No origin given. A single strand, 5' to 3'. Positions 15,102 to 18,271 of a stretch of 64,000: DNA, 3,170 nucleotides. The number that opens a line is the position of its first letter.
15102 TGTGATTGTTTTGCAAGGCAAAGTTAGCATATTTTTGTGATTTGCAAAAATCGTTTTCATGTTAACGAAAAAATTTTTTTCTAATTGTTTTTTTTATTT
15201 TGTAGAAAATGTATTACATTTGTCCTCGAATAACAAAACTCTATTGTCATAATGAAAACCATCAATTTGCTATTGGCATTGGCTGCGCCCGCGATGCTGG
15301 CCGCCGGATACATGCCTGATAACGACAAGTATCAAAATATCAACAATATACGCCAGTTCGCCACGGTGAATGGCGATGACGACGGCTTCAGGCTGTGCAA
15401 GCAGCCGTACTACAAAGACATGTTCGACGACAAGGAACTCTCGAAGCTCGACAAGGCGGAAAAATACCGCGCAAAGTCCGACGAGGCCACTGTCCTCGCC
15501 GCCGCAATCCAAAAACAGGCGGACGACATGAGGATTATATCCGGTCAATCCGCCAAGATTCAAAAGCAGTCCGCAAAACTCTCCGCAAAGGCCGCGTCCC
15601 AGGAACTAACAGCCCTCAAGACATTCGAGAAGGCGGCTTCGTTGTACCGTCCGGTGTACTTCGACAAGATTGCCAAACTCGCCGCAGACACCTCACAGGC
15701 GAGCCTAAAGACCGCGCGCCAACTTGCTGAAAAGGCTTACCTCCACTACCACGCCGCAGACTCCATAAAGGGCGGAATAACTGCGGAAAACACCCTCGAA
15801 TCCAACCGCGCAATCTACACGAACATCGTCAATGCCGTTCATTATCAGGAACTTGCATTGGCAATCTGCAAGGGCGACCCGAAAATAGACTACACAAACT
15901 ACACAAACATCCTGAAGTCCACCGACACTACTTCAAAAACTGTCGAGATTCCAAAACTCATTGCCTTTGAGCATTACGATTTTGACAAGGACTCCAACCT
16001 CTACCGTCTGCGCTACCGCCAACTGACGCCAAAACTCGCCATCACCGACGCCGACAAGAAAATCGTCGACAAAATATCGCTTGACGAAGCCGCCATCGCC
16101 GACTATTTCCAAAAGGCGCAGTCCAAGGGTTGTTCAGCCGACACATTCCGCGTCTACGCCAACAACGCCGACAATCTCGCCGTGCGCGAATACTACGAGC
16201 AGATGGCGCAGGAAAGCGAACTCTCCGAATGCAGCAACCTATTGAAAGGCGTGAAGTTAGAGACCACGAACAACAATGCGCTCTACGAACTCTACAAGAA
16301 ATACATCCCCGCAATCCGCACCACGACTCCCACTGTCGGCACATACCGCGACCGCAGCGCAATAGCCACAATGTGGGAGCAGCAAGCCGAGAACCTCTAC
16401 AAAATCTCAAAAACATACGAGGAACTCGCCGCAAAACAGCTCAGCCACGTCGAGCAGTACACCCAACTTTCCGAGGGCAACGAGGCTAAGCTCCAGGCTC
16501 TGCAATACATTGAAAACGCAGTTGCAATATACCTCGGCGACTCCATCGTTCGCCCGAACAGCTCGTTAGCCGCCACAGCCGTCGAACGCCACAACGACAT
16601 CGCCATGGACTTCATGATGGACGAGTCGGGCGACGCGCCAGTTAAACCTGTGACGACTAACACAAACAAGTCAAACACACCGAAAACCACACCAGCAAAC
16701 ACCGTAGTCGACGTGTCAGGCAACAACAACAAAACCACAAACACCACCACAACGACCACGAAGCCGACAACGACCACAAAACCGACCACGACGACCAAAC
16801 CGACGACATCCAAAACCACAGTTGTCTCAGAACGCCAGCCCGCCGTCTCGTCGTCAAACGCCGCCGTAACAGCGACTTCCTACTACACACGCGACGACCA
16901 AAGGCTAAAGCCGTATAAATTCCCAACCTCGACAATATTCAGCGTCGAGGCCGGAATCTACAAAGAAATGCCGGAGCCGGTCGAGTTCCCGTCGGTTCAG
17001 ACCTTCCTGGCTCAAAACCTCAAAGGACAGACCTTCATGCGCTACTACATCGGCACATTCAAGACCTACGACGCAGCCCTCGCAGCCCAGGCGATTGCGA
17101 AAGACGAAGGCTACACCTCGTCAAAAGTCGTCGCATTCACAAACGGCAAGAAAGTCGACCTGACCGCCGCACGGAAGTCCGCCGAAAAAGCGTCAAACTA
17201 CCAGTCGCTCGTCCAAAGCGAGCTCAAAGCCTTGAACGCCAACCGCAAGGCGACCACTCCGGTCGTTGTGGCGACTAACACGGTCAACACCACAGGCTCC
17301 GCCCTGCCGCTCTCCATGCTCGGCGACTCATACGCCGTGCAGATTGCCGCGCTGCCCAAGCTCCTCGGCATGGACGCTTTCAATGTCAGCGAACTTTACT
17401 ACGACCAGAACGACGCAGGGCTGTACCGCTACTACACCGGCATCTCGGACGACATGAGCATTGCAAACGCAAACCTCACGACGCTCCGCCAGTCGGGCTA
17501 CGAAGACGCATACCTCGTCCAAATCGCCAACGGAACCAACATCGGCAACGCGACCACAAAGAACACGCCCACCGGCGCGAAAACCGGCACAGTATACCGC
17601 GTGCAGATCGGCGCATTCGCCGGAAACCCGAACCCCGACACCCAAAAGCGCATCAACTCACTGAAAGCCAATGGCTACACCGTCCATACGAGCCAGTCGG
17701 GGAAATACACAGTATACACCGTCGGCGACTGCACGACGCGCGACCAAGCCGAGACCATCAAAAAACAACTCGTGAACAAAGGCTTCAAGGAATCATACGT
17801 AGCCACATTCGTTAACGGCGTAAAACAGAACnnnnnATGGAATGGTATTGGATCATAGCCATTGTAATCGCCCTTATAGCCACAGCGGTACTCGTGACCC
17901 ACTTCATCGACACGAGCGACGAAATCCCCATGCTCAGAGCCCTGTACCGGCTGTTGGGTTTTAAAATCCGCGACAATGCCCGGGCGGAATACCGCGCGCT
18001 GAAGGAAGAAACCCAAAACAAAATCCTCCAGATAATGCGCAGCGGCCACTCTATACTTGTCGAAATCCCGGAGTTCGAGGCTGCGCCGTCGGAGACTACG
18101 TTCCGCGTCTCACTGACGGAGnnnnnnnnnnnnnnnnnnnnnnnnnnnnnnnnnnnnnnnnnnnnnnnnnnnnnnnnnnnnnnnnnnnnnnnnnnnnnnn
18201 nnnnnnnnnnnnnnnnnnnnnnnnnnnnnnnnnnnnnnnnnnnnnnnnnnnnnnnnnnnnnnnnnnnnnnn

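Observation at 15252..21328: Operon coupling a triple-SPOR peptidoglycan-binding protein to two atypical FloA/flotillin-like membrane scaffolds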

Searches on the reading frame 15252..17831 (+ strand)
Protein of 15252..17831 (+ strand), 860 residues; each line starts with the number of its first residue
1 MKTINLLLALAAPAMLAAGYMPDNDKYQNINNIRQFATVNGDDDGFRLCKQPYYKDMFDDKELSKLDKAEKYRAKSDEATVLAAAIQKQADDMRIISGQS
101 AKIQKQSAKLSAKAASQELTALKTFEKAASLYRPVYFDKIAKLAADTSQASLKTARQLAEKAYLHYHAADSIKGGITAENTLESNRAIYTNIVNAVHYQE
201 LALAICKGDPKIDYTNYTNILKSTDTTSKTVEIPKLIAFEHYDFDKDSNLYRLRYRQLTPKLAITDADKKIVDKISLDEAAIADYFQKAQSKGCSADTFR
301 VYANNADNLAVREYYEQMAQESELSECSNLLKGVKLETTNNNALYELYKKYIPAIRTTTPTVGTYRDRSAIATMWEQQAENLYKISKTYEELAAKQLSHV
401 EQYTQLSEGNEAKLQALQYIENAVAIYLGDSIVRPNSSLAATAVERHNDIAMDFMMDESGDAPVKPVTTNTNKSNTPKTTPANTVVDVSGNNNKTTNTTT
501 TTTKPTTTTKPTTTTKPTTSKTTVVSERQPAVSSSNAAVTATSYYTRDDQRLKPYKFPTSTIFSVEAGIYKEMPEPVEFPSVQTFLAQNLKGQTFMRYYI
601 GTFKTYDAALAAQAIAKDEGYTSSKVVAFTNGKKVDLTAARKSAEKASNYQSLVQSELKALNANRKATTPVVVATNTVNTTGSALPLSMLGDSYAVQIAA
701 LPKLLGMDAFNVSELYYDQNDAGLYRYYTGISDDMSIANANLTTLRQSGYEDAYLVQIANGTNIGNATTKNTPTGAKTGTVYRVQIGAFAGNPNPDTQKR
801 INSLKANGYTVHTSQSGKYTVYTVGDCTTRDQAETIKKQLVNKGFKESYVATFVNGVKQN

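Call 3: search_protein_families(library=pfam, proteins=[window:15252-17831:+], max_evalue=0.1)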
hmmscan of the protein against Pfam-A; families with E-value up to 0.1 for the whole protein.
window:15252-17831:+ (860 aa): 2 families
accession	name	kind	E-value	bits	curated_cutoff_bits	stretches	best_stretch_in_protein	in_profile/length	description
PF05036.18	SPOR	-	1.7e-12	47.9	21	2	780-850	3-74/76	SPOR domain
PF10911.13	T7-like_Y65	-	0.025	14.8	25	0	838-858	42-62/77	Bacteriophage T7-like gene 6.5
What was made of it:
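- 15252..17834 (+): Gene 1: exported HB-SPOR protein, 860 aa. Pfam SPOR at 47.9 bits (call 3).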

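Call 4: search_protein_families(library=ncbifam, proteins=[window:15252-17831:+], max_evalue=0.1)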
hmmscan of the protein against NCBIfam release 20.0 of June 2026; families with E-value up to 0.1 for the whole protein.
window:15252-17831:+ (860 aa): 0 families

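Call 15: find_homologous_proteins(query=window:15252-17831:+)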
Query window:15252-17831:+ (860 aa): 35 proteins with E <= 0.001 among 8000 candidates.
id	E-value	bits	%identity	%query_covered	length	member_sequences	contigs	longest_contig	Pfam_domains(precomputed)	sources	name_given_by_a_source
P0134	0.0e+0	1273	69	100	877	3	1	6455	PF05036.19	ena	-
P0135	0.0e+0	1271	70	100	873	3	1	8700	PF05036.19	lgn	-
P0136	0.0e+0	1262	69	100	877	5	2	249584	PF05036.19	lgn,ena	-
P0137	0.0e+0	1250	67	100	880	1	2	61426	PF05036.19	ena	-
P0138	0.0e+0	1250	68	100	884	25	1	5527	PF05036.19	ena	-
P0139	0.0e+0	1249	68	100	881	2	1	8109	PF05036.19,PF10911.14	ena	-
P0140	0.0e+0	1244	70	99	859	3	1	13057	PF05036.19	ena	-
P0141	0.0e+0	1234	68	100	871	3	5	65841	PF05036.19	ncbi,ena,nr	ncbi:MAG: SPOR domain-containing protein [Bacteroidales bacterium]|nr:SPOR domain-containing protein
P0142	0.0e+0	1222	68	98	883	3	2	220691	PF05036.19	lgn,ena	-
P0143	0.0e+0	1207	68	99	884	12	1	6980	PF05036.19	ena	-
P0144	1.5e-286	971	56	100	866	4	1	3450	PF05036.19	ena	-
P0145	4.4e-276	936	54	100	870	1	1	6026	PF05036.19,PF10911.14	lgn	-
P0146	1.6e-268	911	53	100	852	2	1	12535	PF05036.19,PF10911.14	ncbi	-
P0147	4.1e-267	907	54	100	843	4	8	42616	PF05036.19,PF10911.14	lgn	-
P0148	1.3e-266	905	52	98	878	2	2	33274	PF05036.19,PF10911.14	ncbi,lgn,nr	ncbi:MAG: SPOR domain-containing protein [Bacteroidales bacterium]|nr:SPOR domain-containing protein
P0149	9.9e-261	886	52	100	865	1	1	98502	PF05036.19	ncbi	-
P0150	7.7e-260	883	54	100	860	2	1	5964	PF05036.19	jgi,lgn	jgi:hypothetical protein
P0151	2.2e-259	881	54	99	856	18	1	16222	PF05036.19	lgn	-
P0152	5.4e-257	873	54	99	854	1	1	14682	PF05036.19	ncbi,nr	ncbi:MAG: SPOR domain-containing protein [Bacteroidales bacterium]|nr:SPOR domain-containing protein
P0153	5.4e-251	853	52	100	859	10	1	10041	PF05036.19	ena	-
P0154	7.5e-239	813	49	100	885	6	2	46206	PF05036.19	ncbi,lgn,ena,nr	ncbi:MAG: SPOR domain-containing protein [Bacteroidales bacterium]|nr:SPOR domain-containing protein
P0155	6.1e-237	807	49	100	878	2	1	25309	PF05036.19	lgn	-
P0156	3.3e-231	788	65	70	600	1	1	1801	PF05036.19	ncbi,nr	ncbi:MAG: hypothetical protein IIT83_03660, partial [Bacteroidales bacterium]|nr:hypothetical protei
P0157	1.1e-220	753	64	64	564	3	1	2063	PF05036.19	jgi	jgi:hypothetical protein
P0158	4.6e-216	738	47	100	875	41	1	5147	PF05036.19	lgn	-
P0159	6.7e-214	731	46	100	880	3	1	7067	PF05036.19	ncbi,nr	ncbi:MAG: SPOR domain-containing protein [Bacteroidales bacterium]|nr:SPOR domain-containing protein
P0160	1.4e-212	726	46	100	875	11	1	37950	PF05036.19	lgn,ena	-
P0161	1.5e-210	720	46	100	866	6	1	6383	PF05036.19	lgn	-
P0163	9.1e-208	710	46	100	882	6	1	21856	PF05036.19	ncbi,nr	ncbi:MAG: SPOR domain-containing protein [Bacteroidales bacterium]|nr:SPOR domain-containing protein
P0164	2.9e-190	653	45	95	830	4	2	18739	PF05036.19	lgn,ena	-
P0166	9.9e-189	647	43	100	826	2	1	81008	PF05036.19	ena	-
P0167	2.5e-164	567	58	60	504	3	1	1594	PF05036.19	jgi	jgi:hypothetical protein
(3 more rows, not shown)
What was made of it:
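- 15252..17834 (+): 35 homologues of about 830-885 aa (call 15).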

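Call 18: search_solved_structures(query=window:15252-17831:+, max_evalue=1, show_alignments=1)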
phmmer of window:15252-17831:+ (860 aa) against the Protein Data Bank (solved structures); distinct sequences matched with E-value up to 1: 4.
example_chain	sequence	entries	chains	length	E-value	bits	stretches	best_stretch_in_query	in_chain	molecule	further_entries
1x60_A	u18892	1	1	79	0.024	16.3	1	779-846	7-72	Sporulation-specific N-acetylmuramoyl-L-alanine amidase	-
3njx_A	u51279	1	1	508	0.041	15.5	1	717-840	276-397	Rhamnogalacturonase B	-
1nkg_A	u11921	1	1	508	0.041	15.5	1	717-840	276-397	Rhamnogalacturonase B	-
2xhn_A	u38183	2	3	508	0.041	15.5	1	717-840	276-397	RHAMNOGALACTURONASE B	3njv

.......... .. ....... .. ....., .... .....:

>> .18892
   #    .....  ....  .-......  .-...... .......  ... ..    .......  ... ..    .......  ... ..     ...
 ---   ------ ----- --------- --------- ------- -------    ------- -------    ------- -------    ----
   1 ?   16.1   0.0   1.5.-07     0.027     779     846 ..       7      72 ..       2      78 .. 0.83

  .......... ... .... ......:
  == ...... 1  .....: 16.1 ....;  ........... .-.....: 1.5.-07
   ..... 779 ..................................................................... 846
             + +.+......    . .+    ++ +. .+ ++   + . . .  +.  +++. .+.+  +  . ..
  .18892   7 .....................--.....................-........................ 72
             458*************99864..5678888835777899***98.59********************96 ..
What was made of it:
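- Tried and rejected: Gene 1 matched only the CwlC SPOR domain, weakly (call 18).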

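Call 45: predict_structure(alignment_id=A3)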
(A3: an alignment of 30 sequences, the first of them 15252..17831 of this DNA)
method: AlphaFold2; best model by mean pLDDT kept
length: 860 residues; sequences in the alignment: 30
mean_pLDDT: 66.9   pTM: 0.30
mean pLDDT of the five models: 66.9, 66.2, 64.9, 60.2, 56.9
residues with pLDDT >= 90: 50; 70-90: 488; 50-70: 95; < 50: 227
segments of 3 or more residues with pLDDT < 50: 1-44, 219-254, 360-366, 437-539, 665-682, 766-778
pLDDT, mean of each block of 10 residues (from residue 1): 39 31 27 26 61 87 92 86 81 67 82 86 91 94 82 86 88 80 80 88 86 63 28 29 37 53 76 79 77 73 74 78 82 87 88 71 54 84 86 81 80 84 80 54 33 28 29 27 28 25 27 30 29 35 73 80 84 56 78 76 89 82 85 84 85 82 46 30 67 78 68 75 76 73 69 76 56 40 79 81 82 72 79 85 80 57
secondary structure, 60 per line:
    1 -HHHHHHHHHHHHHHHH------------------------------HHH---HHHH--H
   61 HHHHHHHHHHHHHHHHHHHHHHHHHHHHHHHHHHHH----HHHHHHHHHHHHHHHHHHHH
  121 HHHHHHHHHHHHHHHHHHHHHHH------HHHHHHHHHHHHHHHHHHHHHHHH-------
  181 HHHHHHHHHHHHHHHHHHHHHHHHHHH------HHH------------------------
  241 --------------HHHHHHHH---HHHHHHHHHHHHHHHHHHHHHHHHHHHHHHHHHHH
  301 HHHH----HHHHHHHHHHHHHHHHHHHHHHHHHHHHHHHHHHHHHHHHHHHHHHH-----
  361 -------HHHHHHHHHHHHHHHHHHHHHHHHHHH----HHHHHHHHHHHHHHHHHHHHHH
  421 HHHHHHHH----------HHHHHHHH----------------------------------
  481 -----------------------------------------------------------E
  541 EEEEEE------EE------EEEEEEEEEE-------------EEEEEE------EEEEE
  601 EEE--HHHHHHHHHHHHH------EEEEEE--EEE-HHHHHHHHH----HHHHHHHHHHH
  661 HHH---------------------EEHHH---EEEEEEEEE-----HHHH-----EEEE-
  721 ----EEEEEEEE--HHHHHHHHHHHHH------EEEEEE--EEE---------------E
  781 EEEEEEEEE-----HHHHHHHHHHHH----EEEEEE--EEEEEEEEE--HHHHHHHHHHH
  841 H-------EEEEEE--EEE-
elements in order (helices of 4 or more, strands of 3 or more residues): H2-17 H54-57 H60-96 H101-143 H150-173 H181-207 H255-262 H266-304 H309-355 H368-394 H399-428 H439-446 E540-546 E561-570 E584-589 E596-603 H606-618 E625-630 E633-635 H637-645 H650-663 E693-701 H707-710 E716-719 E725-732 H735-747 E754-759 E762-764 E780-789 H795-806 E811-816 E819-827 H830-841 E849-854 E857-859
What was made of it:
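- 15252..17834 (+): AlphaFold model with mean pLDDT 67 (call 45).
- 15384..16556 (+): Gene 1 HB domain (aa 45-435): two long four-helix bundles, a family with no name so far. Helices at 60-207 and 266-428 in the model (call 45).
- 16560..16868 (+): Gene 1 disordered Thr/Lys/Pro-rich linker (aa 437-539). pLDDT below 50 (call 45).
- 16869..17186 (+): SPOR-like module 1 (aa 540-645), degenerate. Beta-alpha-beta-beta-alpha-beta pattern in the model (call 45).
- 17328..17543 (+): SPOR-like module 2 (aa 693-764). SPOR-type secondary structure (call 45).
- On SPOR domain (Pfam PF05036): The pattern appears three times in the model (call 45).
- Checked: All three modules have the beta-alpha-beta-beta-alpha-beta pattern in the AlphaFold model (call 45).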

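Call 49: fold_search(model_id=the predicted structure, library=pdb)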
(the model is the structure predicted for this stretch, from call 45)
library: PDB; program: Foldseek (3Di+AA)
matches with E <= 10: 428; with E <= 0.001: 0
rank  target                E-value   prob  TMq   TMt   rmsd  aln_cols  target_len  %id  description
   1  1x60_MODEL_1_A        1.3e-02  1.00  0.08  0.72   4.5        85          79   22  Solution structure of the peptidoglycan binding domain of B. subtilis cell wall lytic enzyme CwlC (released 2005-08-09)
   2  6ztg_MODEL_1_A        4.0e-02  1.00  0.08  0.31   9.6       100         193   24  Spor protein DedD (released 2020-11-11)
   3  4ney_A                4.8e-02  0.93  0.10  0.32  11.9       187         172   10  Crystal Structure of an engineered protein with ferredoxin fold, Northeast Structural Genomics Consortium (NESG) Targe (released 2014-01-15)
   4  4hhu_A                8.1e-02  0.91  0.10  0.34  10.2       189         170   11  Crystal Structure of Engineered Protein. Northeast Structural Genomics Consortium Target OR280. (released 2012-10-24)
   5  4ney_B                8.5e-02  0.82  0.09  0.30  11.9       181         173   12  Crystal Structure of an engineered protein with ferredoxin fold, Northeast Structural Genomics Consortium (NESG) Targe (released 2014-01-15)
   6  4nez                  1.0e-01  0.84  0.09  0.32  11.6       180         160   10  Crystal Structure of an engineered protein with ferredoxin fold, Northeast Structural Genomics Consortium (NESG) Target  (released 2014-01-15)
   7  4wk3                  2.9e-01  0.93  0.07  0.40   5.3        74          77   14  Structure of Staphyloccus aureus PstA (released 2014-11-26)
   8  1u8s_A                3.2e-01  0.44  0.09  0.24  11.3       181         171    9  Crystal structure of putative glycine cleavage system transcriptional repressor (released 2004-08-17)
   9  6mmo_C                3.4e-01  0.80  0.06  0.34   5.9        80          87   18  Carbon regulatory PII-like protein SbtB from Cyanobium sp. 7001 bound to AMP (released 2019-09-18)
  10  4hhu_B                3.6e-01  0.51  0.10  0.31   9.7       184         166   12  Crystal Structure of Engineered Protein. Northeast Structural Genomics Consortium Target OR280. (released 2012-10-24)
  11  6mmq_A                3.8e-01  0.96  0.07  0.45   5.0        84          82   19  Carbon regulatory PII-like protein SbtB from Cyanobium sp. 7001 bound to cAMP (released 2019-09-18)
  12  3dfe_B                4.1e-01  0.77  0.06  0.34   5.3        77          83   19  Crystal structure of a Putative Pii-Like Signaling Protein (YP_323533.1) from ANABAENA VARIABILIS ATCC 29413 at 2.35 A (released 2008-08-05)
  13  3dfe_A                4.5e-01  0.75  0.06  0.34   5.4        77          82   19  Crystal structure of a Putative Pii-Like Signaling Protein (YP_323533.1) from ANABAENA VARIABILIS ATCC 29413 at 2.35 A (released 2008-08-05)
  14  3dfe_C                5.1e-01  0.72  0.06  0.34   5.3        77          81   19  Crystal structure of a Putative Pii-Like Signaling Protein (YP_323533.1) from ANABAENA VARIABILIS ATCC 29413 at 2.35 A (released 2008-08-05)
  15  6mmq_D                5.3e-01  0.93  0.07  0.45   5.0        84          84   18  Carbon regulatory PII-like protein SbtB from Cyanobium sp. 7001 bound to cAMP (released 2019-09-18)
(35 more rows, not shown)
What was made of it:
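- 17589..17828 (+): SPOR module 3 (aa 780-859), canonical. Foldseek match to 1x60 with TM-score 0.72, and to DedD 6ztg (call 49).
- On SPOR domain (Pfam PF05036): Foldseek matches the CwlC SPOR domain at TM-score 0.72 and DedD (call 49).
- Closest known: SPOR-domain division proteins. Same: C-terminal SPOR module with the expected fold: CwlC 1x60 at TM-score 0.72, and DedD 6ztg (calls 18, 49).
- SPOR fold of gene 1 (calls 45, 49).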

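Call 50: search_protein_families(library=padloc, proteins=[window:15252-17831:+], max_evalue=0.01)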
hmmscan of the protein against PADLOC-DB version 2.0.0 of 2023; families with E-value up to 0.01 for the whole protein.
window:15252-17831:+ (860 aa): 0 families
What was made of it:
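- On Known anti-phage defence systems (PADLOC): None of the three proteins has a hit (call 50).
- Tried and rejected: No PADLOC hits (call 50).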

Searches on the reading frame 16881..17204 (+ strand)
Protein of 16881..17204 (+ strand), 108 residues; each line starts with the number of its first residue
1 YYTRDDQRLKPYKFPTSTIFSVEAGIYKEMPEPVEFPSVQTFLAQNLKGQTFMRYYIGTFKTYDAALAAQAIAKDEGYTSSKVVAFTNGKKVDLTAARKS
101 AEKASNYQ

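Call 44: search_protein_families(library=pfam, proteins=[window:16881-17204:+], max_evalue=10)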
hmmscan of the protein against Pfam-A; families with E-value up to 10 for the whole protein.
seq(108 aa): 3 families
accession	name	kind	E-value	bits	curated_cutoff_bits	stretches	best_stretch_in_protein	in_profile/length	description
PF05036.18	SPOR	-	0.0018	19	21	1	44-81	35-72/76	SPOR domain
PF20215.3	DUF6575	-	0.036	13.9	26.6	1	39-108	25-86/218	Family of unknown function (DUF6575)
PF00847.26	AP2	-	0.31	11.8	33.3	1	51-74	26-49/54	AP2 domain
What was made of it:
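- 16869..17186 (+): Pfam SPOR at 19 bits, E = 0.0018, below the cut-off of 21 (call 44).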

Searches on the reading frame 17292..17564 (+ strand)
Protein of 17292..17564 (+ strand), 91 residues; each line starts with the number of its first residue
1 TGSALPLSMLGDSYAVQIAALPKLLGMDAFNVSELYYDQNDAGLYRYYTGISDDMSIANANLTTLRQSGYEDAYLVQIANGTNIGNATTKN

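Call 44: search_protein_families(library=pfam, proteins=[window:17292-17564:+], max_evalue=10)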
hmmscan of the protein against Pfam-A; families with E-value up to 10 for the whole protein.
seq(91 aa): 1 family
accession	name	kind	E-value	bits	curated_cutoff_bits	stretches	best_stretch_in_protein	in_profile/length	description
PF05036.18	SPOR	-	0.076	13.8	21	1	26-77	29-76/76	SPOR domain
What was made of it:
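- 17328..17543 (+): Pfam SPOR at 13.8 bits, E = 0.076 (call 44).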

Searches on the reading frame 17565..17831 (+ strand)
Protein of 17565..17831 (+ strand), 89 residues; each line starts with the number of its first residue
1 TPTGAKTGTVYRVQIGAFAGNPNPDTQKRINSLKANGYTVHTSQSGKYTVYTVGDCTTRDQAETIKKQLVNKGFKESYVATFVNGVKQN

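Call 44: search_protein_families(library=pfam, proteins=[window:17565-17831:+], max_evalue=10)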
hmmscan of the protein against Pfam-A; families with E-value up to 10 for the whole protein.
seq(89 aa): 3 families
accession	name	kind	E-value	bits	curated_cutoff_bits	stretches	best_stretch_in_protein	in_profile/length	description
PF05036.18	SPOR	-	4.4e-10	40.2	21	1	9-79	3-74/76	SPOR domain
PF05567.17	T4P_PilY1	-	0.0096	15.3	28.1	1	4-85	271-351/411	PilY1 beta-propeller domain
PF10911.13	T7-like_Y65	-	0.092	12.9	25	1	66-87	41-62/77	Bacteriophage T7-like gene 6.5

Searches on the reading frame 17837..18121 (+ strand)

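Call 71: search_protein_families(library=pfam, proteins=[window:17837-18121:+], max_evalue=0.1)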
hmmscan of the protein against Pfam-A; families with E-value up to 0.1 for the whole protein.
window:17837-18121:+ (95 aa): 1 family
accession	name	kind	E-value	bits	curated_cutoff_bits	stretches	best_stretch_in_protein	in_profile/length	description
PF14159.11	CAAD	-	0.0019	18.5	30.7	1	6-42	16-52/85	CAAD domains of cyanobacterial aminoacyl-tRNA synthetase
